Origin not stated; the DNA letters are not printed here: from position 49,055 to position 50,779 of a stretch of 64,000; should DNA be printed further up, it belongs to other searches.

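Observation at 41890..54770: Dpp-type importer carrying three cytosolic M14-like peptidase paralogs and multiple binding proteins: candidate import-and-trim system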

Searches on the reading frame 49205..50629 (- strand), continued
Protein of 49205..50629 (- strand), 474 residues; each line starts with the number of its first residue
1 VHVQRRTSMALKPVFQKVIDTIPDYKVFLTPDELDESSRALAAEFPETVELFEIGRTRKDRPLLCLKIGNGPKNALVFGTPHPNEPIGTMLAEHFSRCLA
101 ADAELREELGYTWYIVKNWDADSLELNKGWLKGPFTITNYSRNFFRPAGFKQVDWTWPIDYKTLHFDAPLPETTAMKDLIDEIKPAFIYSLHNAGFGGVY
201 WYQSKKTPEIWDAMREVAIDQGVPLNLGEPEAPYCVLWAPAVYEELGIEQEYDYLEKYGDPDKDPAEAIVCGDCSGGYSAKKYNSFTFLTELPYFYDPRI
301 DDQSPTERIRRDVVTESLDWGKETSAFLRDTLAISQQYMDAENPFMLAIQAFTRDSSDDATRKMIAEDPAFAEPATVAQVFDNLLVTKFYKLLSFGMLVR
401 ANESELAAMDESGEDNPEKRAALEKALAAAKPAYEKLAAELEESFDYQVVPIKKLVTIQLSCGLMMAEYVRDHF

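Call 27: predict_structure(alignment_id=A1)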
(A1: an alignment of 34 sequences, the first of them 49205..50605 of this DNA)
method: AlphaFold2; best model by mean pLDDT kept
length: 466 residues; sequences in the alignment: 34
mean_pLDDT: 95.3   pTM: 0.92
mean pLDDT of the five models: 95.3, 94.9, 93.0, 92.8, 90.6
residues with pLDDT >= 90: 441; 70-90: 23; 50-70: 2; < 50: 0
segments of 3 or more residues with pLDDT < 50: none
pLDDT, mean of each block of 10 residues (from residue 1): 90 96 96 98 97 97 96 85 97 97 97 93 92 94 93 96 96 98 92 96 96 96 93 94 96 93 93 95 95 97 97 96 98 96 87 95 97 96 97 98 98 98 98 96 97 97 94
secondary structure, 60 per line:
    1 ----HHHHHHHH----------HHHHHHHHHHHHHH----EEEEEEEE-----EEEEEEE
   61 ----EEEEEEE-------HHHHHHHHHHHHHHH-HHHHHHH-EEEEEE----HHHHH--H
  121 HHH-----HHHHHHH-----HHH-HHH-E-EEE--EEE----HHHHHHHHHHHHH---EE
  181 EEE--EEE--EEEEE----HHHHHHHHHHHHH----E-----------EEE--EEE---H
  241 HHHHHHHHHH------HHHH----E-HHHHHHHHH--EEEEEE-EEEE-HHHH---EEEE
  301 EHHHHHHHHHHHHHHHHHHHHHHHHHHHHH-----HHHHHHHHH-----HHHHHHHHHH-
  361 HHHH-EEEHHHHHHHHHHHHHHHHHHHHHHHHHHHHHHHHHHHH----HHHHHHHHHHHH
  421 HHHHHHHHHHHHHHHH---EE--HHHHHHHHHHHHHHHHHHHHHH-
elements in order: H5-12 H23-36 E41-48 E54-60 E65-71 H79-93 H95-101 E103-108 H113-117 H120-123 H129-135 E151-153 E156-158 H163-175 E179-183 E186-188 E191-195 H200-212 E229-231 E234-236 H240-250 H257-260 H267-275 E278-283 E285-288 H290-293 E297-301 H302-330 H336-344 H350-359 H361-364 E366-368 H369-404 H409-436 H444-465

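Call 31: fold_search(model_id=the predicted structure, library=pdb)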
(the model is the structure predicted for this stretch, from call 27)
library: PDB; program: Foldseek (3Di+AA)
matches with E <= 10: 989; with E <= 0.001: 98
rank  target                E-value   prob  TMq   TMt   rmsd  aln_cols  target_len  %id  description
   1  1qmu_A                1.3e-10  1.00  0.35  0.42   7.6       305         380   14  Duck carboxypeptidase D domain II (released 2000-10-13)
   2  1cpx                  1.6e-10  1.00  0.32  0.46  12.6       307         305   18  BETA FORM OF CARBOXYPEPTIDASE A (RESIDUES 3-307) FROM BOVINE PANCREAS IN AN ORTHORHOMBIC CRYSTAL FORM WITH TWO ZINC IONS (released 1998-08-05)
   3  3mn8_C                3.1e-10  1.00  0.38  0.45   6.8       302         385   14  Structure of Drosophila melanogaster carboxypeptidase D isoform 1B short (released 2010-07-28)
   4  3mn8_B                4.5e-10  1.00  0.35  0.42   9.7       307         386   13  Structure of Drosophila melanogaster carboxypeptidase D isoform 1B short (released 2010-07-28)
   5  2ctb                  4.5e-10  1.00  0.33  0.47  12.5       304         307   17  THE HIGH RESOLUTION CRYSTAL STRUCTURE OF THE COMPLEX BETWEEN CARBOXYPEPTIDASE A AND L-PHENYL LACTATE (released 1994-01-31)
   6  1pyt_B                5.3e-10  1.00  0.32  0.46  12.6       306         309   17  TERNARY COMPLEX OF PROCARBOXYPEPTIDASE A, PROPROTEINASE E, AND CHYMOTRYPSINOGEN C (released 1997-01-27)
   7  3mn8_D                5.9e-10  1.00  0.39  0.46   7.1       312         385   15  Structure of Drosophila melanogaster carboxypeptidase D isoform 1B short (released 2010-07-28)
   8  3mn8_A                6.9e-10  1.00  0.35  0.42   9.8       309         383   14  Structure of Drosophila melanogaster carboxypeptidase D isoform 1B short (released 2010-07-28)
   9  1kwm_A                9.5e-10  1.00  0.35  0.40   9.6       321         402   15  Human procarboxypeptidase B: Three-dimensional structure and implications for thrombin-activatable fibrinolysis inhibi (released 2002-06-05)
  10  1ee3                  9.5e-10  1.00  0.32  0.46  12.6       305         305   16  Cadmium-substituted bovine pancreatic carboxypeptidase A (alfa-form) at pH 7.5 and 2 mM chloride in monoclinic crystal f (released 2002-06-26)
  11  3kgq                  1.7e-09  1.00  0.33  0.48  10.4       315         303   16  Carboxypeptidase A liganded to an organic small-molecule: conformational changes (released 2010-10-27)
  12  3i1u                  1.8e-09  1.00  0.35  0.50  10.3       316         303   14  Carboxypeptidase A Inhibited by a Thiirane Mechanism-Based inactivator (released 2009-11-17)
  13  1pca                  1.9e-09  1.00  0.28  0.32  10.3       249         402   12  THREE DIMENSIONAL STRUCTURE OF PORCINE PANCREATIC PROCARBOXYPEPTIDASE A. A COMPARISON OF THE A AND B ZYMOGENS AND THEIR  (released 1993-10-31)
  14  2abz_A                2.1e-09  1.00  0.35  0.51  10.3       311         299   15  Crystal structure of C19A/C43A mutant of leech carboxypeptidase inhibitor in complex with bovine carboxypeptidase A (released 2006-01-31)
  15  1zlh_A                2.7e-09  1.00  0.34  0.49  10.4       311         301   16  Crystal structure of the tick carboxypeptidase inhibitor in complex with bovine carboxypeptidase A (released 2005-07-05)
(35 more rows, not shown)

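Call 37: search_protein_families(library=pfam, proteins=[L017:12544-13695:+, L017:11402-12553:+, L033:11376-13226:+, L018:3692-4294:-, L024:93-983:-, L010:11408-12274:+, L066:3296-4363:-], max_evalue=0.001)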
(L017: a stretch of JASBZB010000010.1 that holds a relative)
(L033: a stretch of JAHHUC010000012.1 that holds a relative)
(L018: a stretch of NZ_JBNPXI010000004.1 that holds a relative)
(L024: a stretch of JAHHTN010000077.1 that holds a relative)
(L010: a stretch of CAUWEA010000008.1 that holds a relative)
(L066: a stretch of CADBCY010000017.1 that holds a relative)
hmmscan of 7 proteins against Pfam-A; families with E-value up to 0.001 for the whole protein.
L017:12544-13695:+ (383 aa): 2 families
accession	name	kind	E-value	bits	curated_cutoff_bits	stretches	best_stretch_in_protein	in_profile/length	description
PF01979.26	Amidohydro_1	-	9.3e-24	84.7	25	1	50-380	1-345/345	Amidohydrolase family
PF07969.17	Amidohydro_3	-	9.5e-23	81.8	29.7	2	322-381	408-472/472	Amidohydrolase family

L017:11402-12553:+ (383 aa): 2 families
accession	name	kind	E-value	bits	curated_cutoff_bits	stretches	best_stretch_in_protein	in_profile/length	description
PF01979.26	Amidohydro_1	-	1.2e-13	51.5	25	1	232-366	190-338/345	Amidohydrolase family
PF07969.17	Amidohydro_3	-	1.1e-10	42.1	29.7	1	313-371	406-469/472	Amidohydrolase family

L033:11376-13226:+ (616 aa): 18 families
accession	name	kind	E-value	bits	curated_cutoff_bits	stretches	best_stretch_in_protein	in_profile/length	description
PF00326.27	Peptidase_S9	-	2e-46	158.6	22.6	1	411-614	7-211/213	Prolyl oligopeptidase family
PF20434.5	BD-FAE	-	3.3e-11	43.6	26.8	1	496-572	136-214/215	BD-FAE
PF01738.24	DLH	-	6.6e-11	42.6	21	1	439-598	69-194/217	Dienelactone hydrolase family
PF02897.21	Peptidase_S9_N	-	8.7e-11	41.7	24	1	82-346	138-412/414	Prolyl oligopeptidase, N-terminal beta-propeller domain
PF12146.15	Hydrolase_4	-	1.7e-09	37.7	27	1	391-498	6-106/239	Serine aminopeptidase, S33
PF02129.25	Peptidase_S15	-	4.6e-08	33.5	23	0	370-501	1-128/262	X-Pro dipeptidyl-peptidase (S15 family)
PF00930.27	DPPIV_N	-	2e-07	30.5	22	0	280-349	23-82/354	Dipeptidyl peptidase IV (DPP IV) N-terminal region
PF00561.26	Abhydrolase_1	-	4.5e-07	30.2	25.8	0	390-483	1-84/245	alpha/beta hydrolase fold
PF08840.17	BAAT_C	-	8.7e-07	29.6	20.9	1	456-592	10-160/210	BAAT / Acyl-CoA thioester hydrolase C terminal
PF07676.18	PD40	-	3.6e-06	27.2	20.9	0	122-144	16-37/38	WD40-like Beta Propeller Repeat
PF24807.1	WD40_CDC20-Fz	-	9.2e-06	25.6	200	1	184-341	68-213/292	CDC20/Fizzy WD40 domain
PF05448.18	AXE1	-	1.9e-05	24.1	21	0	366-486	61-194/321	Acetyl xylan esterase (AXE1)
PF07859.19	Abhydrolase_3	-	2e-05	24.9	25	1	450-592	54-208/210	alpha/beta hydrolase fold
PF08386.16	Abhydrolase_4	-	4.1e-05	24.1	21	1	547-602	34-83/103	TAP-like protein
PF02230.22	Abhydrolase_2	-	4.4e-05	23.8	23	0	447-510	85-147/217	Phospholipase/Carboxylesterase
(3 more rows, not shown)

L018:3692-4294:- (200 aa): 1 family
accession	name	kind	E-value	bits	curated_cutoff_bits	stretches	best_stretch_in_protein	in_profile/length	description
PF00440.29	TetR_N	-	3.2e-10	40.1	24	1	17-62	1-46/47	Bacterial regulatory proteins, tetR family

L024:93-983:- (296 aa): 4 families
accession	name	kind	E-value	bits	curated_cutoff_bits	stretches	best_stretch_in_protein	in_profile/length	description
PF01381.28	HTH_3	-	1.7e-13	50.8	23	1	10-63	1-55/55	Helix-turn-helix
PF13443.12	HTH_26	-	2.9e-06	27.9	22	1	9-65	1-59/63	Cro/C1-type HTH DNA-binding domain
PF12844.13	HTH_19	-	1.2e-05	25.5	30.2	1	7-63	1-58/64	Helix-turn-helix domain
PF13560.12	HTH_31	-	6.7e-05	23.6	27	1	5-62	1-60/64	Helix-turn-helix domain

L010:11408-12274:+ (288 aa): 2 families
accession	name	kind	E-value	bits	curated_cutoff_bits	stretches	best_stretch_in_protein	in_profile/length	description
PF01380.27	SIS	-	5.7e-17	62.2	25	1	138-247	2-110/131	SIS domain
PF01418.23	HTH_6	-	5.2e-12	46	28.3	1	4-78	1-75/77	Helix-turn-helix domain, rpiR family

L066:3296-4363:- (355 aa): 1 family
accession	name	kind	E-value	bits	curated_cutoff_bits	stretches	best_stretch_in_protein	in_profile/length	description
PF05343.19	Peptidase_M42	-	3.2e-61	207.4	23.2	1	44-336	2-292/292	M42 glutamyl aminopeptidase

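Call 38: search_protein_families(library=ncbifam, proteins=[L017:12544-13695:+, L017:11402-12553:+, L033:11376-13226:+, L010:11408-12274:+], max_evalue=0.001)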
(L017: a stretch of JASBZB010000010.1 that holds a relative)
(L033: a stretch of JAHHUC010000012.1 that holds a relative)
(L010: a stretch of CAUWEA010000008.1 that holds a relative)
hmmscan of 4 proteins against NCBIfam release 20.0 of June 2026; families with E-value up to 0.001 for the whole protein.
L017:12544-13695:+ (383 aa): 72 families (the best 25 are shown)
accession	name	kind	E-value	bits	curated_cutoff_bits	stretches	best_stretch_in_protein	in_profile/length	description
NF006056.0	PRK08204.1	subfamily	3.6e-21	75.5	391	2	3-62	6-67/449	hypothetical protein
NF011990.0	PRK15446.2-6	subfamily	6.4e-19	67.9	233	2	322-382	327-384/390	alpha-D-ribose 1-methylphosphonate 5-triphosphate diphosphatase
NF006689.0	PRK09237.1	equivalog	6.4e-18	64.5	371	2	1-62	4-66/383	amidohydrolase/deacetylase family metallohydrolase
NF005557.0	PRK07228.1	equivalog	3.9e-16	58.8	522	2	322-359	338-375/445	5'-deoxyadenosine deaminase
NF004701.0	PRK06038.1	equivalog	5.5e-16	58.3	609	1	2-63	6-67/432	N-ethylammeline chlorohydrolase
TIGR01224.1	hutI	equivalog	7.9e-16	57.8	298.15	2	215-362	211-355/377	imidazolonepropionase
NF006844.0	PRK09357.2-5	equivalog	8.4e-16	58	701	2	1-68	3-70/422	dihydroorotase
NF051886.1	XaaProDiPepCaul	equivalog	1.2e-15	57.4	500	2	9-105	8-106/398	Xaa-Pro dipeptidase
NF006839.0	PRK09357.1-4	equivalog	2.6e-15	56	576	1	1-66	1-66/422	dihydroorotase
NF009060.0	PRK12394.1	equivalog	3.1e-15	55.8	442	2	2-109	5-110/381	metallo-dependent hydrolase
NF002668.0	PRK02382.1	equivalog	6.9e-15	54.7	452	2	5-66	9-61/436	dihydroorotase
NF009941.0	PRK13404.1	subfamily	1.2e-14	53.8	647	2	2-63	6-64/478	dihydropyrimidinase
TIGR00857.1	pyrC_multi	subfamily_domain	1.3e-14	54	279.05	2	18-69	4-55/412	dihydroorotase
TIGR02033.1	D-hydantoinase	equivalog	2.2e-14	53.3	393.25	1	3-70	2-68/454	dihydropyrimidinase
TIGR03121.1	one_C_dehyd_A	equivalog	2.8e-14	52.3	392.75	1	2-108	2-114/556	formylmethanofuran dehydrogenase subunit A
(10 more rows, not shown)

L017:11402-12553:+ (383 aa): 48 families (the best 25 are shown)
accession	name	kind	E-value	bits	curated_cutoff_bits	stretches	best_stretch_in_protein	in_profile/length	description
NF006056.0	PRK08204.1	subfamily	8.2e-14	51.2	391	1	15-63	20-68/449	hypothetical protein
NF006689.0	PRK09237.1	equivalog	1.2e-11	43.9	371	1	1-59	4-62/383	amidohydrolase/deacetylase family metallohydrolase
NF005557.0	PRK07228.1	equivalog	2.7e-11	42.8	522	2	306-361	329-384/445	5'-deoxyadenosine deaminase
NF006844.0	PRK09357.2-5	equivalog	1.5e-10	40.7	701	1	1-58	3-59/422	dihydroorotase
TIGR00221.1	nagA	equivalog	1.6e-10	40.5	225.65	1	316-354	331-369/380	N-acetylglucosamine-6-phosphate deacetylase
NF011990.0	PRK15446.2-6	subfamily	4.2e-10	38.9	233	1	311-376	323-385/390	alpha-D-ribose 1-methylphosphonate 5-triphosphate diphosphatase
NF009060.0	PRK12394.1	equivalog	6.8e-10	38.3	442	1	299-352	286-339/381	metallo-dependent hydrolase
NF002668.0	PRK02382.1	equivalog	1.8e-09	36.9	452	1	13-59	10-53/436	dihydroorotase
NF006839.0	PRK09357.1-4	equivalog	4.3e-08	32.2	576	1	1-58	1-57/422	dihydroorotase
NF006055.0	PRK08203.1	equivalog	4.3e-08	32.1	532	0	299-359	339-398/455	8-oxoguanine deaminase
NF006268.0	PRK08417.1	equivalog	5.9e-08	32.2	499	1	3-61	2-55/406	metal-dependent hydrolase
NF006845.0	PRK09357.2-6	equivalog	6.2e-08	31.7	728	1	2-58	3-59/428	dihydroorotase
TIGR02033.1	D-hydantoinase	equivalog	6.4e-08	32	393.25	1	3-59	2-56/454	dihydropyrimidinase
TIGR00857.1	pyrC_multi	subfamily_domain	2e-07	30.3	279.05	0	20-58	6-43/412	dihydroorotase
TIGR01224.1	hutI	equivalog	3.3e-07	29.5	298.15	0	306-357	306-357/377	imidazolonepropionase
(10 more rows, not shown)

L033:11376-13226:+ (616 aa): 10 families
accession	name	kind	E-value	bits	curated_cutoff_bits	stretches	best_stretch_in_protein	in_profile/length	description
NF053518.1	DipepPtdsDpp5Prph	equivalog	2.4e-30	105.7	900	1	188-614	226-655/655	dipeptidyl-peptidase Dpp5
TIGR02800.1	propeller_TolB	equivalog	1.7e-18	66.8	343.15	2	34-205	245-405/418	Tol-Pal system beta propeller repeat protein TolB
NF033523.0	lasso_peptidase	equivalog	7e-18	64.7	400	1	412-591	430-615/638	Atxe2 family lasso peptide isopeptidase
NF050058.1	e_dPHAscl_type1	hypoth_equivalog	1.3e-15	57.6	150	1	375-575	9-206/276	extracellular catalytic domain type 1 short-chain-length polyhydroxyalkanoate depolymerase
NF007857.0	PRK10566.1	equivalog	2.9e-12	47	201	1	380-589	18-228/249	esterase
NF002183.0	PRK01029.1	equivalog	6e-07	28.8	405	0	34-156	291-411/429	Tol-Pal system protein TolB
NF007511.0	PRK10115.1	equivalog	1.1e-05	24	1313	1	310-591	366-653/686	oligopeptidase B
TIGR01840.1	esterase_phb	subfamily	4.3e-05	23.1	107.85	1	379-574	4-196/213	PHB depolymerase family esterase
NF050089.1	i_nPHAscl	equivalog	0.00018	20.7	300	0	542-592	225-272/288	intracellular short-chain-length polyhydroxyalkanoate depolymerase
NF003124.0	PRK04043.1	equivalog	0.00088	18.2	428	0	34-147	287-400/419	Tol-Pal system protein TolB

L010:11408-12274:+ (288 aa): 9 families
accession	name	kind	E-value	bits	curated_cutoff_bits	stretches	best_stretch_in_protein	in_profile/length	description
NF008590.0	PRK11557.1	equivalog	7.4e-16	58.4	355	1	4-243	1-232/282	MurR/RpiR family transcriptional regulator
NF040776.2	AlsR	equivalog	2.7e-12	46.2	400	1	4-252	2-238/279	transcriptional repressor AlsR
TIGR03127.2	RuMP_HxlB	equivalog_domain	1.1e-09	38.5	160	1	120-245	9-127/178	6-phospho-3-hexuloisomerase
NF008458.0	PRK11337.1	equivalog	4.3e-09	35.7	378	1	5-248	15-246/293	MurR/RpiR family transcriptional regulator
NF041755.1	RuMP_HxlAB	equivalog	1.3e-07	30.9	500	1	120-244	225-342/391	bifunctional 3-hexulose-6-phosphate synthase/6-phospho-3-hexuloisomerase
NF008451.0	PRK11302.1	subfamily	7.7e-06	25.6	296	1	4-263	1-251/286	transcriptional regulator HexR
NF046014.1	sap1_reg_SapR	equivalog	7.4e-05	22.3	500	1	10-77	5-72/295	sap1 transcriptional regulator SapR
NF008581.0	PRK11543.1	equivalog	0.00027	20.1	481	1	120-239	21-138/321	arabinose-5-phosphate isomerase GutQ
NF012026.0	PRK15482.1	equivalog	0.00036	20.1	408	1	7-189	4-184/285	HTH-type transcriptional regulator MurR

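Call 40: search_solved_structures(query=A1, max_evalue=0.01, show_alignments=4)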
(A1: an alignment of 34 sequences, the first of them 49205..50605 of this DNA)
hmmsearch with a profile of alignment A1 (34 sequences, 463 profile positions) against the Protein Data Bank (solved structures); distinct sequences matched with E-value up to 0.01: 22.
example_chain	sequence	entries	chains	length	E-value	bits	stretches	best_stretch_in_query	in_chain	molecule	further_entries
7eqx_C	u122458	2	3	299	1.8e-07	33.8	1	18-117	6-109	Carboxypeptidase B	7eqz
1hdu_A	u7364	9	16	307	0.0014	21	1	14-88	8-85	CARBOXYPEPTIDASE A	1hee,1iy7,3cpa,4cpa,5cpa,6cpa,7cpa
1bav_A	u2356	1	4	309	0.0014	21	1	14-88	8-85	CARBOXYPEPTIDASE A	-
7aqp_A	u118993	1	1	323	0.0015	20.8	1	13-86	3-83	Carboxypeptidase T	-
6f6q_A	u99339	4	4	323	0.0016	20.8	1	13-86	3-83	Carboxypeptidase T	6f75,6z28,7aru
8qvo_A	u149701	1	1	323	0.0016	20.8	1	13-86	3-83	Carboxypeptidase T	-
3v38_A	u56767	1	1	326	0.0016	20.7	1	13-86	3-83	Carboxypeptidase T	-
6f79_A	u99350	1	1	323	0.0016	20.7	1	13-86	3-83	Carboxypeptidase T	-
3qnv_A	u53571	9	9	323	0.0016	20.7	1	13-86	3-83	Carboxypeptidase T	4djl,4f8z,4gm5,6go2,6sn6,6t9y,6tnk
3prt_A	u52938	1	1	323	0.0017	20.7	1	13-86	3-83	Carboxypeptidase T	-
1obr_A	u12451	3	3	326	0.0017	20.7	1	13-86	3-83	CARBOXYPEPTIDASE T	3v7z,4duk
4iav_A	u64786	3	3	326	0.0017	20.7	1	13-86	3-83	Carboxypeptidase T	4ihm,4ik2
1cbx_A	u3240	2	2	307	0.0019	20.5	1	14-88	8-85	CARBOXYPEPTIDASE A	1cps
1arl_A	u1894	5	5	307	0.0025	20.1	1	14-81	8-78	APO-CARBOXYPEPTIDASE A=ALPHA= (COX) | PROTEIN (CARBOXYPEPTIDASE A) | CARBOXYPEPTIDASE A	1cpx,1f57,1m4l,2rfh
1arm_A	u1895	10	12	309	0.0025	20.1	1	14-81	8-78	HG-CARBOXYPEPTIDASE A=ALPHA= (COX) | PROTEIN (CARBOXYPEPTIDASE A) | CARBOXYPEPTIDASE A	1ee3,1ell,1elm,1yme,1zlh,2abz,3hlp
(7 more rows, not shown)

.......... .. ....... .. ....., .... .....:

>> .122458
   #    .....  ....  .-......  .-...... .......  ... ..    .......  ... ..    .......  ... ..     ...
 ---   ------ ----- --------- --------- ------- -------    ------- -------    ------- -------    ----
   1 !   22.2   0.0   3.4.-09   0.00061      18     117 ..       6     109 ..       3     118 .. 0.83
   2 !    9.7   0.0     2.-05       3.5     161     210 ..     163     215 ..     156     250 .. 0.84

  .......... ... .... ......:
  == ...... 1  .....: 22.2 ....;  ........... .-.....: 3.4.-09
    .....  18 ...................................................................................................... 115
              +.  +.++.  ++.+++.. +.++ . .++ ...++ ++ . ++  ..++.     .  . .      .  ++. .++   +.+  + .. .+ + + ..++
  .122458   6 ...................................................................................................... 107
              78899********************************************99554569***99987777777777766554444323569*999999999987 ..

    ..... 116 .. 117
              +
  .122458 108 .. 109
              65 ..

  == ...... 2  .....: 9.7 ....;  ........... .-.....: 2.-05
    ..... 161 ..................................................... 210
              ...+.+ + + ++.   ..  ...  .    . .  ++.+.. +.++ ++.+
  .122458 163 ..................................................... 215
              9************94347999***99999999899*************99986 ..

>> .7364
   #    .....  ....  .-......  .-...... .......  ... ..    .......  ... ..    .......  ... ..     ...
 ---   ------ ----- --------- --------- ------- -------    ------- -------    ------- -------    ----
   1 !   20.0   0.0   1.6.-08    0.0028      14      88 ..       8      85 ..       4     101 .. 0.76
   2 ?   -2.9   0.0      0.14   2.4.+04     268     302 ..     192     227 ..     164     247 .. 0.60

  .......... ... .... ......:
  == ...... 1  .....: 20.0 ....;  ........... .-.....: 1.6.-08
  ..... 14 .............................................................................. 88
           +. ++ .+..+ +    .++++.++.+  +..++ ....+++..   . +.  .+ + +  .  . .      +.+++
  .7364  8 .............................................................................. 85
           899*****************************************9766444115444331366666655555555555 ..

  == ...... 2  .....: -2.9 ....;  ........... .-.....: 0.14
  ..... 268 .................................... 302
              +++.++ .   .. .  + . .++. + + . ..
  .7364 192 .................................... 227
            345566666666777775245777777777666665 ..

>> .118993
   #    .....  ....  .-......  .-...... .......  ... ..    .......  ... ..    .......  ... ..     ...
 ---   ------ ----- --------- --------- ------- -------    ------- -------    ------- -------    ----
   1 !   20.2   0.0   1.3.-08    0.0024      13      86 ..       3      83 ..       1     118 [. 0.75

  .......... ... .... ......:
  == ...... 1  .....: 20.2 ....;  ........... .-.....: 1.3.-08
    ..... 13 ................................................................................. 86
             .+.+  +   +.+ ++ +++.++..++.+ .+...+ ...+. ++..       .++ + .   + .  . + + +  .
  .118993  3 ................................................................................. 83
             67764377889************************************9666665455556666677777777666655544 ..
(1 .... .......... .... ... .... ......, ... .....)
